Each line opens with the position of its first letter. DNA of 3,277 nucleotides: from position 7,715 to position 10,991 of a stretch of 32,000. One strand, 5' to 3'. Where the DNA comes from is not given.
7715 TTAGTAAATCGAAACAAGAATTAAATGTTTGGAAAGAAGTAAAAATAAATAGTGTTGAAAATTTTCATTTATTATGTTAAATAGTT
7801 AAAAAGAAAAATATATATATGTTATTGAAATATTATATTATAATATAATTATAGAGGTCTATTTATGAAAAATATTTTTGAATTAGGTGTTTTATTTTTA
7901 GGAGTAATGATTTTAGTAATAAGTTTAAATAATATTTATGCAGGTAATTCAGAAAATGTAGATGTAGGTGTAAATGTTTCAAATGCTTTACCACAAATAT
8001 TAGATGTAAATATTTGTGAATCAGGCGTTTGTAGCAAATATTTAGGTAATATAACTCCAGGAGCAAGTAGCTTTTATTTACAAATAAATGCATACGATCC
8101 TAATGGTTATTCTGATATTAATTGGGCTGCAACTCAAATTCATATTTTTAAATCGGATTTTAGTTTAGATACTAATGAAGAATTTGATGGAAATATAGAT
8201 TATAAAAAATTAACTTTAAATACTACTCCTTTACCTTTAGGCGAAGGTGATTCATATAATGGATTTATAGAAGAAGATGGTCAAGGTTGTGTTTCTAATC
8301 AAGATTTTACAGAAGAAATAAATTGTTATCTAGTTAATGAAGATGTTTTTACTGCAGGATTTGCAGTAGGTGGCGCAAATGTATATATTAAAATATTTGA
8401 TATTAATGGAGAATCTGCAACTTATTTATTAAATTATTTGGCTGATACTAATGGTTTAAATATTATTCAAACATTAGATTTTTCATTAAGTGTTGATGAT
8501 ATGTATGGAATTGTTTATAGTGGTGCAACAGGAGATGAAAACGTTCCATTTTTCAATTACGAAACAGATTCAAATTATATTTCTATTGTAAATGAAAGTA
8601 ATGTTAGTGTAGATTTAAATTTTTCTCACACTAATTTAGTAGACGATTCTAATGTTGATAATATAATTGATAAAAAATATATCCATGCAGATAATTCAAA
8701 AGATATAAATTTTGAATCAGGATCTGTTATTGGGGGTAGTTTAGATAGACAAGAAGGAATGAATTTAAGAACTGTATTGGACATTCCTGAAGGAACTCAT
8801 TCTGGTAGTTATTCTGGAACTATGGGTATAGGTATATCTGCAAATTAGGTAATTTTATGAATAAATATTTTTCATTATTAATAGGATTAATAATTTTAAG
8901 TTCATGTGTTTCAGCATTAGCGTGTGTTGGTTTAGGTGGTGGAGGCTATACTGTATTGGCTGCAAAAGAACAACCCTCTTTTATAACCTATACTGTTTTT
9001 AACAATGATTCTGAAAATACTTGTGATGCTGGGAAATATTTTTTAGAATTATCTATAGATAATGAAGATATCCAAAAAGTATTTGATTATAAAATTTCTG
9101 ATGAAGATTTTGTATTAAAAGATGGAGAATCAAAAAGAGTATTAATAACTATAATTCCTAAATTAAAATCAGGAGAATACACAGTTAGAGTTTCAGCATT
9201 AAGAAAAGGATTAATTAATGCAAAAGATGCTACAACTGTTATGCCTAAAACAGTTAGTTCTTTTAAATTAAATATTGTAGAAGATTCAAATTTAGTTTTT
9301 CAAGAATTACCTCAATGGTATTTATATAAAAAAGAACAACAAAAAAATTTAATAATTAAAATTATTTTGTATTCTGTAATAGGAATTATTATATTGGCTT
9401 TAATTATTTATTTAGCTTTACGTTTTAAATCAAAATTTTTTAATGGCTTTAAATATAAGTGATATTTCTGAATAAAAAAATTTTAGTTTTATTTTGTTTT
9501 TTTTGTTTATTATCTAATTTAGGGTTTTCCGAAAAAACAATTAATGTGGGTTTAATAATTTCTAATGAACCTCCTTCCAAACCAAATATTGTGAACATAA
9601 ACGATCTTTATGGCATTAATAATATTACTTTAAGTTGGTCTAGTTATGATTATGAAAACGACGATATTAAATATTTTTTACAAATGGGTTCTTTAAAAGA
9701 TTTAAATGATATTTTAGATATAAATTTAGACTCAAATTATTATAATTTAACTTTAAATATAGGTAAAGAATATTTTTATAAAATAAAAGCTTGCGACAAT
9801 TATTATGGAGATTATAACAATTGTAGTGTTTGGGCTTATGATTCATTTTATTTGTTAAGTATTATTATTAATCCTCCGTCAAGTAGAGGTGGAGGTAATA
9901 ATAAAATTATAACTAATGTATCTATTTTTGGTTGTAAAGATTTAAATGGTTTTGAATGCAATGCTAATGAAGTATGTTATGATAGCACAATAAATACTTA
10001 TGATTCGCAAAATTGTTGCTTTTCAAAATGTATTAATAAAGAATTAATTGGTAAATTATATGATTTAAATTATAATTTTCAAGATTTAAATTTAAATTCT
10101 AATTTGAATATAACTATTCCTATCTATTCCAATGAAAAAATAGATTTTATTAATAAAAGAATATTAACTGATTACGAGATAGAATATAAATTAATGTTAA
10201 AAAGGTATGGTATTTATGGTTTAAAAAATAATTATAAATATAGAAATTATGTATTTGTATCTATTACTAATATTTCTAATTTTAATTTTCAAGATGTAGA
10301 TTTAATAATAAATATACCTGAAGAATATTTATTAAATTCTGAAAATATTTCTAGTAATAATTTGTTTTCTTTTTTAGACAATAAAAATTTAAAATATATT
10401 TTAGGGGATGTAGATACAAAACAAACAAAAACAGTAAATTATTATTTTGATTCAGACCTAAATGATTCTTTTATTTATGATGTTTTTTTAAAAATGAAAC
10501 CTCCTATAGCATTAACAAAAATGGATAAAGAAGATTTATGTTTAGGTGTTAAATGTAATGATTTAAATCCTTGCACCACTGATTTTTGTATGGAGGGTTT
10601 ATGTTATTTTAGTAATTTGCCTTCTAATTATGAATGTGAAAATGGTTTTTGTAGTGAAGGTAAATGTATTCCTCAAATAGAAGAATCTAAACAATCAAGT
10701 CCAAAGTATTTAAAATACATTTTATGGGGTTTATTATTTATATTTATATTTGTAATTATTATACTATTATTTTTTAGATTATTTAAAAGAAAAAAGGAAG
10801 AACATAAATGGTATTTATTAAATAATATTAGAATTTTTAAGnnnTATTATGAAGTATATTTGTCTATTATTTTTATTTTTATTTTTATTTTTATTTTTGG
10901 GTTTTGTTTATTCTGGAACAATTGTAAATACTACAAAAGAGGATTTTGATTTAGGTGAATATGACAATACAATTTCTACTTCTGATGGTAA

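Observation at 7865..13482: Four-gene operon of secreted and anchored adhesin-like proteins, a candidate host-contact apparatus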

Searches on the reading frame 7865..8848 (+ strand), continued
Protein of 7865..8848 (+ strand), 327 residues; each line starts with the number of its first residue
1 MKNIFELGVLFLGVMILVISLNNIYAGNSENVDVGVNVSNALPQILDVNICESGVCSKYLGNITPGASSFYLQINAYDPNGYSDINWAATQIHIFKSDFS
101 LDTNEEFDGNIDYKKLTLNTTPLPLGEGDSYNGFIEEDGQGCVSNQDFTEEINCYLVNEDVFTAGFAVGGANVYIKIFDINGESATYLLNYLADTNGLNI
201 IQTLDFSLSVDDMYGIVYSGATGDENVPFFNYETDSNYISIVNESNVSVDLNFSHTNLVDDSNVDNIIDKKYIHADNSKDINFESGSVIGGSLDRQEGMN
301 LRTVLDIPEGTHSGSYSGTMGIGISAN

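Call 83: list_cluster_members(proteins=[window:7865-8845:+, window:8857-9459:+, P0003, P0006, P0007, P0009, P0014, P0015])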
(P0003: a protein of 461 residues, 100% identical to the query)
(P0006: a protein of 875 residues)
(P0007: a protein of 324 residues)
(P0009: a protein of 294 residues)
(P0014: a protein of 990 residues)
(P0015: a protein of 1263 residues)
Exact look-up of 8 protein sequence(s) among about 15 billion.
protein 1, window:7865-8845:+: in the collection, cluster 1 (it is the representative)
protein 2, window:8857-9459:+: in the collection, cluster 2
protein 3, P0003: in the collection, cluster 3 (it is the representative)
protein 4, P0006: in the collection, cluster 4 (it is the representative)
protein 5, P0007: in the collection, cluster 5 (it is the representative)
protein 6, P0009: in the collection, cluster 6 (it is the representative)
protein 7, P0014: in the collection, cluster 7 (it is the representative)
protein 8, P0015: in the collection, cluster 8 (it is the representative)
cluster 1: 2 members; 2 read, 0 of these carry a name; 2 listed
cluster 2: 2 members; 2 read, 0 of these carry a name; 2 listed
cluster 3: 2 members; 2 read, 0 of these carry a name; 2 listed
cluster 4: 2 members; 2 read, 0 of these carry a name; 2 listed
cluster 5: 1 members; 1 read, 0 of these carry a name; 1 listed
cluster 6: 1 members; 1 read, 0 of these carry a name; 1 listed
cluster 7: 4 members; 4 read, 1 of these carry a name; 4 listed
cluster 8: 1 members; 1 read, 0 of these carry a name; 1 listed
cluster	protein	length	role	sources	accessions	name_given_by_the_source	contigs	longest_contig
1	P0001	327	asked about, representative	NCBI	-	-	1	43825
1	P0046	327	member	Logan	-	-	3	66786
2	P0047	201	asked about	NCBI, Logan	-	-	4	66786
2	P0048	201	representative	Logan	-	-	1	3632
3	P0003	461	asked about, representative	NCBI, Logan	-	-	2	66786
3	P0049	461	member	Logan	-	-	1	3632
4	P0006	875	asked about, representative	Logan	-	-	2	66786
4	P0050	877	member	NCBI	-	-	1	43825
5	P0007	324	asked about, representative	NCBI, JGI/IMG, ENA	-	-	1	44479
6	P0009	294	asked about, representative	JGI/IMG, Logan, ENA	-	-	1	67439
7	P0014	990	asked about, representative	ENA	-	-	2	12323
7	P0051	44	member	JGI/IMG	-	hypothetical protein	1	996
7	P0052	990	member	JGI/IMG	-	-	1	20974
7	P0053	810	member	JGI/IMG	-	-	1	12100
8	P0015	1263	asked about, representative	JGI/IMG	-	-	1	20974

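Call 84: find_encoding_contigs(protein=P0015, flank=10000, max_places=2)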
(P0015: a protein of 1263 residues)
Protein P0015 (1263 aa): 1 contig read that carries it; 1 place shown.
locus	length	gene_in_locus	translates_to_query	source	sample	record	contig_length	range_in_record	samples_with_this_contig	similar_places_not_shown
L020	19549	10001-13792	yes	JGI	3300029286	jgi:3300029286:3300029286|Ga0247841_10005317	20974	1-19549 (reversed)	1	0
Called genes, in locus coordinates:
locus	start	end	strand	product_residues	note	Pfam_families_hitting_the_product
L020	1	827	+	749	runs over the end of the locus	?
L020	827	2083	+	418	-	-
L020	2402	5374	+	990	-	PF13385:Laminin_G_3, PF02210:Laminin_G_2 (weak)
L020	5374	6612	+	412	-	-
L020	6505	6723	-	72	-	-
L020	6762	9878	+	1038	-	PF07953:Toxin_R_bind_N (weak), PF13385:Laminin_G_3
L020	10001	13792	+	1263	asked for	PF13385:Laminin_G_3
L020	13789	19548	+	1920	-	?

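Call 89: find_encoding_contigs(protein=P0013, flank=6000, max_places=2)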
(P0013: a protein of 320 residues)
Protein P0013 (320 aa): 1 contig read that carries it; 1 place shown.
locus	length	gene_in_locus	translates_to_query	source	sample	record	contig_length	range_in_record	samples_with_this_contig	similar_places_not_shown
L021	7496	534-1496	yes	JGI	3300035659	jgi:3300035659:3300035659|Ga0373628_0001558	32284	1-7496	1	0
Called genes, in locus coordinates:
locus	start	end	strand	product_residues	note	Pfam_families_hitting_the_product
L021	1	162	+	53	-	?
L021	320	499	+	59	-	-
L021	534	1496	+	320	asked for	-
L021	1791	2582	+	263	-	-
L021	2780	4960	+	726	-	-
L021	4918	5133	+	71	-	-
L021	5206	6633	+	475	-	-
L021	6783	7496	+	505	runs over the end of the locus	-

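Call 90: find_encoding_contigs(protein=P0019, flank=6000, max_places=2)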
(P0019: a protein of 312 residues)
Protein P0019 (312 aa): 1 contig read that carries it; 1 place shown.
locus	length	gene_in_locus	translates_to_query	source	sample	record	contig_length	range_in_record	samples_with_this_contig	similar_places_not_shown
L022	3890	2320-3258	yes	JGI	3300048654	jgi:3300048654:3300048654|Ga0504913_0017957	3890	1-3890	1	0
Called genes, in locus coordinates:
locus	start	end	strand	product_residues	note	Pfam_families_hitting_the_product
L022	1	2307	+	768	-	?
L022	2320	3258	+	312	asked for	-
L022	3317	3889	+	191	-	?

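Call 95: search_protein_families(library=phrogs, proteins=[window:7865-8848:+], max_evalue=0.01)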
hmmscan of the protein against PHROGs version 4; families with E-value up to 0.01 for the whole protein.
window:7865-8848:+ (327 aa): 0 families

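Call 97: fold_search(model_id=the predicted structure, library=viral)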
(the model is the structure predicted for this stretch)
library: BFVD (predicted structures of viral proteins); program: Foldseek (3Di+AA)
matches with E <= 10: 1040; with E <= 0.001: 10
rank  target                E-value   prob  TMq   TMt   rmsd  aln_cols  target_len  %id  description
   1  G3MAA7                5.6e-06  1.00  0.28  0.15  12.8       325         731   10  Gp366 [Bacillus phage G]
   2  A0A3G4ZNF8            2.3e-05  1.00  0.24  0.09  14.2       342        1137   10  DUF7932 domain-containing protein [Terrestrivirus sp.]
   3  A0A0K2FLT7            2.4e-04  1.00  0.25  0.11  13.0       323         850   12  (no name in the UniProt tables at hand)
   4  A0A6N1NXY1            2.7e-04  1.00  0.30  0.12  11.4       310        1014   16  DUF11 domain-containing protein [Tupanvirus soda lake]
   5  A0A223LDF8            4.8e-04  0.93  0.23  0.23  22.5       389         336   10  Uncharacterized protein [Bacillus phage PBS1]
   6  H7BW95                5.1e-04  0.94  0.23  0.15  25.6       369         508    8  (no name in the UniProt tables at hand)
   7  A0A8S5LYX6            5.3e-04  0.95  0.21  0.08  13.1       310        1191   11  Uncharacterized protein (Fragment) [Siphoviridae sp. ct9Y44]
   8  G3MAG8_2              6.3e-04  0.96  0.21  0.10  14.5       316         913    8  Gp427 [Bacillus phage G]
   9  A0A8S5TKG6            9.0e-04  0.93  0.21  0.18  11.6       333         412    9  Uncharacterized protein [CrAss-like virus sp. ctyM420]
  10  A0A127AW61            9.5e-04  0.87  0.23  0.12  23.6       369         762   12  Putative regulator of chromosome condensation [Bacillus phage SP-15]
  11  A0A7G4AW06            1.1e-03  0.66  0.18  0.07  25.9       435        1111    8  Minor tail protein [Streptomyces phage Coruscant]
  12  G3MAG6                1.2e-03  0.75  0.20  0.07  27.3       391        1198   11  Gp425 [Bacillus phage G]
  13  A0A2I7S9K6            1.4e-03  0.66  0.20  0.20  21.9       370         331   10  (no name in the UniProt tables at hand)
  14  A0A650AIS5            1.4e-03  0.54  0.17  0.13  31.1       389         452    8  (no name in the UniProt tables at hand)
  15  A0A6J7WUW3            1.5e-03  0.89  0.21  0.09  12.7       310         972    9  Fibronectin type-III domain-containing protein [uncultured Caudovirales phage]
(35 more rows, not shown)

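Call 112: find_encoding_contigs(protein=P0021, flank=6000, max_places=2)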
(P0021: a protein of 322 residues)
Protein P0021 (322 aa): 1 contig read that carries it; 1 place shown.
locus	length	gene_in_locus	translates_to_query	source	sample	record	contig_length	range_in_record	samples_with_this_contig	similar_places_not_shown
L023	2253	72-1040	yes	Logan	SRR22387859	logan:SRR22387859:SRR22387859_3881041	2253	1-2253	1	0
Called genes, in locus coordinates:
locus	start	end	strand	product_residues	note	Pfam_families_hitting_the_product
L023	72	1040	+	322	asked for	-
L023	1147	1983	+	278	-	-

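Call 113: find_related_loci(query=A12, collection=viral_contigs, flank=10000)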
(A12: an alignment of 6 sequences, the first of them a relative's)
Query A12 (291 aa) in viral_contigs; peptide patterns used: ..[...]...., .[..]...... (x = any residue, [..] = any of these).
120 stretches matched a pattern; 1 encode a relative of the query (tblastn E <= 1e-3); 1 distinct loci.
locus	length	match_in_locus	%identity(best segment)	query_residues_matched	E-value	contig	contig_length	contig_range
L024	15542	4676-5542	62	1-291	5e-125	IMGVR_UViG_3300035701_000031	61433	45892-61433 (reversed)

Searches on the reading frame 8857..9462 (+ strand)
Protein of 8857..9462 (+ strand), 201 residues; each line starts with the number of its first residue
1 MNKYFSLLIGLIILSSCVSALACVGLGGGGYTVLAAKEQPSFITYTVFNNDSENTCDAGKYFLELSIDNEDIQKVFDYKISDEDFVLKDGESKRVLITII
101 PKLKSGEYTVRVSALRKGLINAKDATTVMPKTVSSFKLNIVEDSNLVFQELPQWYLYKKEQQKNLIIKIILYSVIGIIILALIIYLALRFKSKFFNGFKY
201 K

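Call 4: search_protein_families(library=pfam, proteins=[window:8857-9462:+], max_evalue=1)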
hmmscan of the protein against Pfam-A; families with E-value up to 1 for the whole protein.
window:8857-9462:+ (201 aa): 7 families
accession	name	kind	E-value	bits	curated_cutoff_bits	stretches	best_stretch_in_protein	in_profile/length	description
PF07495.19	Y_Y_Y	-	0.0016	18.8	26.6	1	99-127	31-59/65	Y_Y_Y domain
PF14524.12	Wzt_C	-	0.019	15.4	30.4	1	67-115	55-106/143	Wzt C-terminal domain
PF02009.21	RIFIN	-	0.041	14.2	32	1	131-193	247-312/327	Rifin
PF17870.6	Insulin_TMD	-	0.05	14.1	33.4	1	156-184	3-32/47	Insulin receptor trans-membrane segment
PF04834.18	Adeno_E3_14_5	-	0.34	11.8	28.7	1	150-190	9-49/100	Early E3 14.5 kDa protein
PF09716.15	ETRAMP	-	0.36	11.3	29.1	0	167-191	51-76/81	Malarial early transcribed membrane protein (ETRAMP)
PF09889.16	DUF2116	-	0.53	10.7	26.8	1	157-187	28-57/59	Probable treble clef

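Call 6: search_protein_families(library=ncbifam, proteins=[window:8857-9462:+], max_evalue=1)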
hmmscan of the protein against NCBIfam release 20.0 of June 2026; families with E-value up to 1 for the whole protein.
window:8857-9462:+ (201 aa): 1 family
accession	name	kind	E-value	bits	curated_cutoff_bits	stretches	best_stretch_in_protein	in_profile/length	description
NF004699.0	PRK06035.1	equivalog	0.066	12.4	500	1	93-160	36-102/294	3-hydroxyacyl-CoA dehydrogenase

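Call 75: search_protein_families(library=pfam, alignment_id=A9, max_evalue=0.1)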
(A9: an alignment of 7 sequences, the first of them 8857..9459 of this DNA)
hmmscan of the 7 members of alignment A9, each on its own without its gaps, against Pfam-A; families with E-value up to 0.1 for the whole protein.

A. member 1, window:8857-9459:+ (201 aa): 4 families
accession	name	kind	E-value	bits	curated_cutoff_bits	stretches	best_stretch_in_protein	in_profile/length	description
PF07495.19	Y_Y_Y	-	0.0016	18.8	26.6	1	99-127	31-59/65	Y_Y_Y domain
PF14524.12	Wzt_C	-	0.019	15.4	30.4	0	67-115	55-106/143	Wzt C-terminal domain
PF02009.21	RIFIN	-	0.041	14.2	32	1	131-193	247-312/327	Rifin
PF17870.6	Insulin_TMD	-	0.05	14.1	33.4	0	156-184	3-32/47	Insulin receptor trans-membrane segment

B. families by the number of members that match (of 7 scanned): 11 families
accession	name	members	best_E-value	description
PF06024.17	Orf78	3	0.00043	Orf78 (ac78)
PF15102.11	TMEM154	2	0.0028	TMEM154 protein family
PF02009.21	RIFIN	2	0.018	Rifin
PF07495.19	Y_Y_Y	1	0.0016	Y_Y_Y domain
PF23194.1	NOMO_5th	1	0.012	NOMO fifth transthyretin-like domain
PF14524.12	Wzt_C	1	0.019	Wzt C-terminal domain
PF20185.3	DUF6548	1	0.042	Family of unknown function (DUF6548)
PF12575.13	Pox_EPC_I2-L1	1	0.048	Poxvirus entry protein complex L1 and I2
PF17870.6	Insulin_TMD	1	0.05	Insulin receptor trans-membrane segment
PF00630.25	Filamin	1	0.079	Filamin/ABP280 repeat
PF07705.17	CARDB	1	0.091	CARDB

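Call 95: search_protein_families(library=phrogs, proteins=[window:8857-9462:+], max_evalue=0.01)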
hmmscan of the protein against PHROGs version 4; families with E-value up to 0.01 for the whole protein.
window:8857-9462:+ (201 aa): 0 families

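Call 106: search_solved_structures(query=A9, max_evalue=5)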
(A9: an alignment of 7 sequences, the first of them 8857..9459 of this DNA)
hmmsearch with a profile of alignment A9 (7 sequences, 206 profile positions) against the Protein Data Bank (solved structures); distinct sequences matched with E-value up to 5: 5.
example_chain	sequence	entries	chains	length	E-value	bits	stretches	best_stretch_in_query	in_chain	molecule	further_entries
9cg1_A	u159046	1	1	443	0.14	14.6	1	48-92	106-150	Radical SAM protein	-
7sq4_A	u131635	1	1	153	0.92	11.9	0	140-180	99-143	Designed trefoil knot protein, variant 2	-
9d26_A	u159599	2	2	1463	1.2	11.6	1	131-201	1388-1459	HmuS heme dechelatase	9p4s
8uck_e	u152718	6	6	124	1.3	11.5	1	142-204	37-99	Cytochrome c oxidase subunit 5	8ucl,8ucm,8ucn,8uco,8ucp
8ucj_e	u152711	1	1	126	1.3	11.5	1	142-204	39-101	Cytochrome c oxidase subunit 5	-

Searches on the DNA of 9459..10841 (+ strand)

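Call 92: search_rna_families(source=L019, start=9500, end=16900, threshold=gathering)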
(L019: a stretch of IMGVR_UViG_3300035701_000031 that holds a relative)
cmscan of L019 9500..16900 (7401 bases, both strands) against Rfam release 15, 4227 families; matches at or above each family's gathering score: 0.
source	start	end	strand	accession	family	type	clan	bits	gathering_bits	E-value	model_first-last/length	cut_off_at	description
